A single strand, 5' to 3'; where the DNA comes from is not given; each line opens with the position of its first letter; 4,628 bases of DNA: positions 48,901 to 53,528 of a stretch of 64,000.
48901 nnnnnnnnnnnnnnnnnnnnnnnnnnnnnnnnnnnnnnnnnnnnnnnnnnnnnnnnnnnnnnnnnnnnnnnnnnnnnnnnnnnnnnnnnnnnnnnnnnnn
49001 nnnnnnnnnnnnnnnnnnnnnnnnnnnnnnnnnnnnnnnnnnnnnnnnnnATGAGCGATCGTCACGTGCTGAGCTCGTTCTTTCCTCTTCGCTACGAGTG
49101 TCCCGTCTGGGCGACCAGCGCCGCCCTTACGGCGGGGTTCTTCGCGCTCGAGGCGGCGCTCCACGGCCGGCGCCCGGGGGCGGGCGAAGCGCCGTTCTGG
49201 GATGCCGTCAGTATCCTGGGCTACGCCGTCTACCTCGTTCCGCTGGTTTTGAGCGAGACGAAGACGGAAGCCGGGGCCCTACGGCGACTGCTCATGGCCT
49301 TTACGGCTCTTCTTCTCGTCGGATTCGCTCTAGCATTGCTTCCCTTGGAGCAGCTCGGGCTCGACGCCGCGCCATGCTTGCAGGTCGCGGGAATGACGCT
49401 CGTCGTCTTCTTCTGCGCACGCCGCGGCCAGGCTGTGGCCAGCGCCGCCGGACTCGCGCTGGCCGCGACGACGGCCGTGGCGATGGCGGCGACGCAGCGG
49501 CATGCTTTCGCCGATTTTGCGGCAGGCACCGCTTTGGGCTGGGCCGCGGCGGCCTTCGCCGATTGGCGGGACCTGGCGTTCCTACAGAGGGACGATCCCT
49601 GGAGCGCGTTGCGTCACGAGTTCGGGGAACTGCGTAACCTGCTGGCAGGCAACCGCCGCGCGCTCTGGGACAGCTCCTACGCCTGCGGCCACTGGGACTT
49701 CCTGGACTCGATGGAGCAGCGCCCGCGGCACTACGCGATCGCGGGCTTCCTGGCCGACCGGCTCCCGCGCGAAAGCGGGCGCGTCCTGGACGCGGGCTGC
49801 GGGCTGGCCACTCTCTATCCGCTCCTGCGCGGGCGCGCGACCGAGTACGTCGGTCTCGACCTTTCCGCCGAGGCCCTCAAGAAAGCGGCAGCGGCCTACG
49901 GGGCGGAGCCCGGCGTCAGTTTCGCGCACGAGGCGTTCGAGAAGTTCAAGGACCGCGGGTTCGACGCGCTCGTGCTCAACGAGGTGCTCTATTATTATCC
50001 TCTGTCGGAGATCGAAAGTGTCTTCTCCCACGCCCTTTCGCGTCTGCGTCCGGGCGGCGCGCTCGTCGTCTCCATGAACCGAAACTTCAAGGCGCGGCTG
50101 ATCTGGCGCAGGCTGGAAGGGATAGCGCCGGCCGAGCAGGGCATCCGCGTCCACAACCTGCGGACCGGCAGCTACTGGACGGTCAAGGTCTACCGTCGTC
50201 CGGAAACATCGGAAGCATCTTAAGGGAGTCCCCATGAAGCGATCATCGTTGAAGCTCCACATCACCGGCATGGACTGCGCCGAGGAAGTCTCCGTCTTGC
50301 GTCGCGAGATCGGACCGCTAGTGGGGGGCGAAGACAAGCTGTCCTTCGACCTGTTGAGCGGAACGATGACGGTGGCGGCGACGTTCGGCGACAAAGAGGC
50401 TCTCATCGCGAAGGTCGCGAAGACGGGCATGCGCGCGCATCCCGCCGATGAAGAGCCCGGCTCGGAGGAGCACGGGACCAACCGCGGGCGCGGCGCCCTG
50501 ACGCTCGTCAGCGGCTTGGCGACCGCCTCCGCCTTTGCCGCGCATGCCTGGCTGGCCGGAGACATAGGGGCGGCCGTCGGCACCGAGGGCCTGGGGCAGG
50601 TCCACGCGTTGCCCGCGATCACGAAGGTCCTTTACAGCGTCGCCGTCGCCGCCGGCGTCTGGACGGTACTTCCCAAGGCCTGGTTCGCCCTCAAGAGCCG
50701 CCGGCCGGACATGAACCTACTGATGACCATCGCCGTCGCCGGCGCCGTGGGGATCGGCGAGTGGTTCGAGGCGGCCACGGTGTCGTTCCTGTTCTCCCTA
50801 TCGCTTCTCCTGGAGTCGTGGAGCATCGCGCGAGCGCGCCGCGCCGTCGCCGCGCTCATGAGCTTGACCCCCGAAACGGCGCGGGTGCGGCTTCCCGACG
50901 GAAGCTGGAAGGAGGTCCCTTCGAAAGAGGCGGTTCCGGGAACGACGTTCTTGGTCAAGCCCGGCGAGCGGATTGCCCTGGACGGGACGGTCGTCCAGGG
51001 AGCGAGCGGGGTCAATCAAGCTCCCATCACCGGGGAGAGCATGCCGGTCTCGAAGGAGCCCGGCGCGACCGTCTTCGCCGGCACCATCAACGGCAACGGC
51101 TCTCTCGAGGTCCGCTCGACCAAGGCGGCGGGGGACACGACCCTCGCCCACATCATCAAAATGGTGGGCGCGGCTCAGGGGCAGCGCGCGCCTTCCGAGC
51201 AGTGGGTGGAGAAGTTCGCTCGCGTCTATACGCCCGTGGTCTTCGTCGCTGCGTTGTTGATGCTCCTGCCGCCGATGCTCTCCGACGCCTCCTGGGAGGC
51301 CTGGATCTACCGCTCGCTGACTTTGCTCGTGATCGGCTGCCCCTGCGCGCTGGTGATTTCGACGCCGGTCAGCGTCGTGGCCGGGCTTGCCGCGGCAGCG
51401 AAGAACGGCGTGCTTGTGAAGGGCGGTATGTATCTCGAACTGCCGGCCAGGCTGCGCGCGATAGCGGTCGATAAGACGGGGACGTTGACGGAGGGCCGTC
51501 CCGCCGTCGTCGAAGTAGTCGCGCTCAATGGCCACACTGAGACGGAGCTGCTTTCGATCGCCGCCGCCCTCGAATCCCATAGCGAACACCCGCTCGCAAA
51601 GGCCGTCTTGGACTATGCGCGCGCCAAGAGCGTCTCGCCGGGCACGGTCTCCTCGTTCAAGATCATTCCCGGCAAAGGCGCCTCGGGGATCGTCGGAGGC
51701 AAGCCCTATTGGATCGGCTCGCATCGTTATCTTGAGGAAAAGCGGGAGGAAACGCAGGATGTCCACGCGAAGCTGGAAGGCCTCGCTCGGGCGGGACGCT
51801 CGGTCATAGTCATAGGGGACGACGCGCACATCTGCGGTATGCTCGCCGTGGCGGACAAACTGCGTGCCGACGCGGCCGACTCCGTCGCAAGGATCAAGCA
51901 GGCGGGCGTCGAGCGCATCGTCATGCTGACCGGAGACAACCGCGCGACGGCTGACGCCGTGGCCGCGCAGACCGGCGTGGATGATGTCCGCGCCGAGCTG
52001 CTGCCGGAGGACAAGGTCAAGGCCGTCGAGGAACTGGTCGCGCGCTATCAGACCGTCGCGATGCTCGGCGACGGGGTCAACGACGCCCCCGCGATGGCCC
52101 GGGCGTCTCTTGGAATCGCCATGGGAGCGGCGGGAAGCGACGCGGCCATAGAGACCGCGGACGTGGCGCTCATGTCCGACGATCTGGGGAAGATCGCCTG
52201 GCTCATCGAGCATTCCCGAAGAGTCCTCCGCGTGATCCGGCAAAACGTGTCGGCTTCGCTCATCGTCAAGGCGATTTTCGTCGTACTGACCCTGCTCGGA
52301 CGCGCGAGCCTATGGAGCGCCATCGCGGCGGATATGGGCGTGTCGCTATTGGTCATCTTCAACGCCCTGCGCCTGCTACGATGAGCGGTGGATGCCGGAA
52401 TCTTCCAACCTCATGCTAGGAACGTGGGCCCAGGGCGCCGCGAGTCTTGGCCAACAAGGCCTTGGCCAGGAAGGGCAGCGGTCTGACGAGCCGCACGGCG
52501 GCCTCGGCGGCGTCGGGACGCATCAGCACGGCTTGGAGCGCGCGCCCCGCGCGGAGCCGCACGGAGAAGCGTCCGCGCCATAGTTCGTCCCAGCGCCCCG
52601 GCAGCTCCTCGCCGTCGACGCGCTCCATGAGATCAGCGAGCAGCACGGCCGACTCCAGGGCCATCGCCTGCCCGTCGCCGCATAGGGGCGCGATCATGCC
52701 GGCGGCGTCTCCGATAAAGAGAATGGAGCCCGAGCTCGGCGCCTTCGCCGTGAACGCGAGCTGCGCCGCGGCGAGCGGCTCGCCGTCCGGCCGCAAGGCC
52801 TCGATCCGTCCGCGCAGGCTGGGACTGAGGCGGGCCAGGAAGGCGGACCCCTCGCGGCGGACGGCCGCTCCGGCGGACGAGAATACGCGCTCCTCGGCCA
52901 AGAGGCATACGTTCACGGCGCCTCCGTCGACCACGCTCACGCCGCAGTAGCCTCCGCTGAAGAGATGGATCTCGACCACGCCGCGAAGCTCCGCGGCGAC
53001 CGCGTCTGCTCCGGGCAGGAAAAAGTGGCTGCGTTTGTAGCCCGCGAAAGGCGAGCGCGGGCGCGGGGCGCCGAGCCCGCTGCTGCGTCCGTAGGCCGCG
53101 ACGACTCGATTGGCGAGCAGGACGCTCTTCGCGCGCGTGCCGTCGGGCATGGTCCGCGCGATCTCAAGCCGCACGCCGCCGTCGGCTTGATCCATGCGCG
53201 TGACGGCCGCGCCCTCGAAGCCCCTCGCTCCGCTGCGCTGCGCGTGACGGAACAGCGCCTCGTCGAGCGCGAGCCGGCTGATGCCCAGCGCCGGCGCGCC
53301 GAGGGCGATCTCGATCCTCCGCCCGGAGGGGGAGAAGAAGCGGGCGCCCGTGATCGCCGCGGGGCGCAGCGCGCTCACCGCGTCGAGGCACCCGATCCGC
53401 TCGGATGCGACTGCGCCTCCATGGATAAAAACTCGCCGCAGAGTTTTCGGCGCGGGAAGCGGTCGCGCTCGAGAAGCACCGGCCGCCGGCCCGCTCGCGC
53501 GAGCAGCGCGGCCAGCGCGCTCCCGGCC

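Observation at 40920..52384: Twelve-gene translationally coupled metal-efflux supraoperon with six uncharacterised ORFs between an HME-RND pump and a P1B-ATPase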

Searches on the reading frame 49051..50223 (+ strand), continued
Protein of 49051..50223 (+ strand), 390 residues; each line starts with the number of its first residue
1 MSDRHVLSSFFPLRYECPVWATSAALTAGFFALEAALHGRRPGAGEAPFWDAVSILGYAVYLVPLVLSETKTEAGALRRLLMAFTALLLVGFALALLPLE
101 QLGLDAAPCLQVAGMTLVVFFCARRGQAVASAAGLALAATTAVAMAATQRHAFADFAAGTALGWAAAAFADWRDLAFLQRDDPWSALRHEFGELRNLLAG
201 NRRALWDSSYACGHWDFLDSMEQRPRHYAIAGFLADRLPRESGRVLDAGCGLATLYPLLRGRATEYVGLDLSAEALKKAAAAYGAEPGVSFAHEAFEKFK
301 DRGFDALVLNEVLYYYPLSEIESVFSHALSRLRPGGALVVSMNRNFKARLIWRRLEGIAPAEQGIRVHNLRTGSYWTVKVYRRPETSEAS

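Call 52: fold_search(model_id=the predicted structure, library=pdb)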
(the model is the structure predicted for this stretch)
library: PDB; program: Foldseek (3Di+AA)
matches with E <= 10: 1827; with E <= 0.001: 905
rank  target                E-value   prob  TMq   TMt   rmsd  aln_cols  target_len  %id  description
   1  3ofk_D                1.1e-08  1.00  0.39  0.80   2.7       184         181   20  Crystal structure of N-methyltransferase NodS from Bradyrhizobium japonicum WM9 in complex with S-adenosyl-l-homocyste (released 2010-10-27)
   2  3ofk_B                3.2e-08  1.00  0.39  0.74   5.8       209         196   19  Crystal structure of N-methyltransferase NodS from Bradyrhizobium japonicum WM9 in complex with S-adenosyl-l-homocyste (released 2010-10-27)
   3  3ofk_C                9.5e-08  1.00  0.40  0.72   5.8       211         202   19  Crystal structure of N-methyltransferase NodS from Bradyrhizobium japonicum WM9 in complex with S-adenosyl-l-homocyste (released 2010-10-27)
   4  3ofj                  1.0e-07  1.00  0.38  0.79   2.8       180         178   20  Crystal structure of N-methyltransferase NodS from Bradyrhizobium japonicum WM9 (released 2010-10-27)
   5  3ofk_A                2.0e-07  1.00  0.39  0.72   5.7       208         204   19  Crystal structure of N-methyltransferase NodS from Bradyrhizobium japonicum WM9 in complex with S-adenosyl-l-homocyste (released 2010-10-27)
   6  4pne_A                4.7e-07  1.00  0.34  0.48   3.9       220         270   16  Crystal Structure of the [4+2]-Cyclase SpnF (released 2015-02-18)
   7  4pne_B                5.2e-07  1.00  0.35  0.48   3.8       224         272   16  Crystal Structure of the [4+2]-Cyclase SpnF (released 2015-02-18)
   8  4kdr                  9.3e-07  1.00  0.37  0.64   4.3       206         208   22  Crystal Structure of UBIG/SAH complex (released 2014-04-30)
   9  5dpm                  9.8e-07  1.00  0.37  0.64   4.8       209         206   22  Crystal structure of UbiG mutant in complex with SAH (released 2016-09-21)
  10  3e23                  1.3e-06  1.00  0.37  0.67   4.4       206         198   16  Crystal structure of the RPA2492 protein in complex with SAM from Rhodopseudomonas palustris, Northeast Structural Genom (released 2008-09-30)
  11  6f5z_B                1.4e-06  1.00  0.34  0.55   5.5       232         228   18  Complex between the Haloferax volcanii Trm112 methyltransferase activator and the Hvo_0019 putative methyltransferase (released 2018-07-11)
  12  4iv8_A                1.8e-06  1.00  0.36  0.55   5.3       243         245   13  Crystal structure of N-methyl transferase from Plasmodium knowlesi complexed with S-adenosyl methionine (released 2014-02-19)
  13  8gdu                  1.8e-06  1.00  0.34  0.66   3.6       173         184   20  Crystal structure of a mutant methyl transferase from Methanosarcina acetivorans, Northeast Structural Genomics Consorti (released 2024-01-24)
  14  8zc7_A                1.8e-06  1.00  0.34  0.48   7.0       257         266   21  Crystallographic analysis of MitM, which catalyzes the post-mitosane modification in mitomycin biosynthesis (released 2024-11-27)
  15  1ve3_A                1.9e-06  1.00  0.35  0.60   4.2       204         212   20  Crystal structure of PH0226 protein from Pyrococcus horikoshii OT3 (released 2005-05-24)
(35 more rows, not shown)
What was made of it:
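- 49051..50223 (+): g11: a six-helix membrane domain, divergent PAP2-like, fused to a cytoplasmic class I SAM methyltransferase that is NodS-like. Foldseek finds NodS 3ofk at TM 0.80 (call 52).
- Closest known: PAP2 lipid phosphatases. Same: The methyltransferase domain superposes on NodS at TM 0.80 (call 52).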

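Call 74: search_protein_families(library=pfam, proteins=[L003:11895-12389:+, L006:9523-9954:+], max_evalue=10)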
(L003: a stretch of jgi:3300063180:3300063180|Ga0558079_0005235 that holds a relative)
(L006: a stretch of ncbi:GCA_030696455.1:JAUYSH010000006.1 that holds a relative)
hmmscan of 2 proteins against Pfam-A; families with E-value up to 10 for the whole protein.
L003:11895-12389:+ (164 aa): 1 family
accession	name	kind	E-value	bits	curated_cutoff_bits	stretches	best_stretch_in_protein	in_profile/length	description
PF13115.11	YtkA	-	0.00073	20.6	25.9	1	41-125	4-80/85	YtkA-like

L006:9523-9954:+ (143 aa): 3 families
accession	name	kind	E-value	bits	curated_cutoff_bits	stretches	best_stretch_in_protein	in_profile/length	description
PF13115.11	YtkA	-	4.9e-07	30.7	25.9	1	26-107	5-80/85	YtkA-like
PF05751.16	FixH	-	0.014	15.9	23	1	27-113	57-136/150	FixH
PF25369.1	SH3_VIII-1_N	-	0.052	13.4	27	1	110-124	24-38/45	Myosin-1-like, N-terminal SH3 domain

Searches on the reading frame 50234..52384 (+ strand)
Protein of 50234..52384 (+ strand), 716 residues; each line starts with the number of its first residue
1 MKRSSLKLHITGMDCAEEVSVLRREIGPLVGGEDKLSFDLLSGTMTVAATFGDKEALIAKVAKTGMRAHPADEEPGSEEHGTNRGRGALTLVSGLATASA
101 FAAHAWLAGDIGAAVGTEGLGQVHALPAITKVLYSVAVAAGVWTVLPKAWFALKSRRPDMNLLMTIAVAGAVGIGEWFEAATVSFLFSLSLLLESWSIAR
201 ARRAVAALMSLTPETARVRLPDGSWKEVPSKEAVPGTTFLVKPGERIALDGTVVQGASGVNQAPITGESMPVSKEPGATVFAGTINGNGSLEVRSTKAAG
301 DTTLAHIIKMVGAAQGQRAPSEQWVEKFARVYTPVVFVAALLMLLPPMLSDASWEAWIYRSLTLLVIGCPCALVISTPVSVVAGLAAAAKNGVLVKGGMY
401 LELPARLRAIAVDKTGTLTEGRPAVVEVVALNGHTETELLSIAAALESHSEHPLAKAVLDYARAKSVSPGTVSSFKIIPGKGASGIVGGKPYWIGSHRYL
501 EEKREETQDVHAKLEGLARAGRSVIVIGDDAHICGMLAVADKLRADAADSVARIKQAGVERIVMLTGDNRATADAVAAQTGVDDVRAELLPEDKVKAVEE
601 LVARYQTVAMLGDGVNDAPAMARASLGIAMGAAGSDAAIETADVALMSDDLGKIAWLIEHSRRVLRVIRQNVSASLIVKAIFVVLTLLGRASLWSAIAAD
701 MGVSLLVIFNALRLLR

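Call 20: search_protein_families(library=pfam, proteins=[window:50234-52384:+], max_evalue=0.001)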
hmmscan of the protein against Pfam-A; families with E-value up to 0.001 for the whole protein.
window:50234-52384:+ (716 aa): 2 families
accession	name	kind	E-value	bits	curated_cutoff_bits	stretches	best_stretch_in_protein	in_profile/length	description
PF00122.25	E1-E2_ATPase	-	2.1e-51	174.4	28.1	1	210-391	1-181/181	E1-E2 ATPase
PF00702.32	Hydrolase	-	1e-35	124.4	26.4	1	408-624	2-190/191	haloacid dehalogenase-like hydrolase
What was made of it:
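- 50234..52384 (+): g12: ZntA/CadA-type (P1B-2) heavy-metal ATPase. It has CPC, a TM5 Lys and a TM6 ADMG. The N-terminal HMA-like motif is degenerate (GMDCAEE). Pfam hits in call 20.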

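Call 60: search_protein_families(library=ncbifam, proteins=[window:50234-52384:+], max_evalue=0.00001)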
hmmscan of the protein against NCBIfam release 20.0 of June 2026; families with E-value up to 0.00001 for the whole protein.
window:50234-52384:+ (716 aa): 18 families
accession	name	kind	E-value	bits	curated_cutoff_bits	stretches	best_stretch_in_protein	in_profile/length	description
TIGR01525.1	ATPase-IB_hvy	subfamily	1.4e-177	592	346.25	1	160-714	1-560/560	heavy metal translocating P-type ATPase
NF008262.1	PRK11033.1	equivalog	3.9e-166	554.6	1005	1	127-716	144-729/731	zinc/cadmium/mercury/lead-transporting ATPase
TIGR01512.1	ATPase-IB2_Cd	subfamily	3e-148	494.6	313.5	2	161-465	2-286/494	cadmium family heavy metal-translocating P-type ATPase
NF033775.1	P_type_ZntA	exception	5.4e-146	487.8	1240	1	128-716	150-730/732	Zn(II)/Cd(II)/Pb(II) translocating P-type ATPase ZntA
TIGR01511.1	ATPase-IB1_Cu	subfamily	2.8e-118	396.1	397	1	145-714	5-541/542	copper-translocating P-type ATPase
NF007952.0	PRK10671.1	equivalog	4.7e-113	379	1316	1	4-716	103-833/838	copper-exporting P-type ATPase CopA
TIGR01494.1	ATPase_P-type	subfamily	2.1e-79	267.2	62.3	1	183-690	2-464/478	HAD-IC family P-type ATPase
TIGR01497.1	kdpB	equivalog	2.5e-53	181.2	527.9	1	194-663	84-565/675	potassium-transporting ATPase subunit KdpB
TIGR01647.1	ATPase-IIIA_H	equivalog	1.7e-52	178.7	615.5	2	160-584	38-483/755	plasma-membrane proton-efflux P-type ATPase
NF010609.0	PRK14010.1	equivalog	2.5e-41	141.6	1323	1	204-662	93-559/673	K(+)-transporting ATPase subunit B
TIGR01523.1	ATPase-IID_K-Na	equivalog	1.5e-31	108.9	645.05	2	587-687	673-776/997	potassium/sodium efflux P-type ATPase, fungal-type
TIGR01522.1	ATPase-IIA2_Ca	equivalog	4.1e-30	104.2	798.3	2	589-676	571-658/854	calcium-transporting P-type ATPase, PMR1-type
TIGR01116.1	ATPase-IIA1_Ca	equivalog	4.1e-28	98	703.4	2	529-673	451-610/799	calcium-translocating P-type ATPase, SERCA-type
TIGR01517.1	ATPase-IIB_Ca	equivalog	2.2e-27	95.6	507.05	1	587-690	609-711/882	calcium-translocating P-type ATPase, PMCA-type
TIGR01106.1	ATPase-IIC_X-K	subfamily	3.2e-26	91.5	946.1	2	587-676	665-754/997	Na,H/K antiporter P-type ATPase subunit alpha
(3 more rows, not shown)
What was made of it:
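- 50234..52384 (+): The Cu model TIGR01511 scores 396.1 against 397 (call 60).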

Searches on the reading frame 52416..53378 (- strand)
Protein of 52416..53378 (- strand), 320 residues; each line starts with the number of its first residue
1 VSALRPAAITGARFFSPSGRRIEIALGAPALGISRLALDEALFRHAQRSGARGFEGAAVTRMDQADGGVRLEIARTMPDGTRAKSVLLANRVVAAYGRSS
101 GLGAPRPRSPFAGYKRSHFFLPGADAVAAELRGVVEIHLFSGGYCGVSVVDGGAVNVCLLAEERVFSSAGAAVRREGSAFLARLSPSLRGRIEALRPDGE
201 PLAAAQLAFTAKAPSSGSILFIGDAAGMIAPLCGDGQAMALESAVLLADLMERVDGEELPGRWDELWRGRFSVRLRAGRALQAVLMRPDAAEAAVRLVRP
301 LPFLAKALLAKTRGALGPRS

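Call 19: search_protein_families(library=pfam, proteins=[window:52416-53378:-], max_evalue=0.001)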
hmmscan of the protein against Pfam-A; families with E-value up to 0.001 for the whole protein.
window:52416-53378:- (320 aa): 0 families

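Call 60: search_protein_families(library=ncbifam, proteins=[window:52416-53378:-], max_evalue=0.00001)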
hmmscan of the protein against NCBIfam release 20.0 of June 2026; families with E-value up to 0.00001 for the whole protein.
window:52416-53378:- (320 aa): 4 families
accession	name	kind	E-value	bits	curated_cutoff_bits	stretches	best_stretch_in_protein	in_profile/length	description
TIGR02032.1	GG-red-SF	subfamily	5.8e-14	52.5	158.8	1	9-248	63-294/297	geranylgeranyl reductase family protein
NF049967.1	QhpG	equivalog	3.1e-13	49.4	240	1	33-247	82-282/423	flavin-dependent monooxygenase QhpG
NF005313.0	PRK06847.1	subfamily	4.3e-09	35.8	372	0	216-254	281-319/375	hypothetical protein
TIGR02023.1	BchP-ChlP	subfamily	1.4e-06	27.6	343.3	0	216-290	263-340/388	geranylgeranyl diphosphate reductase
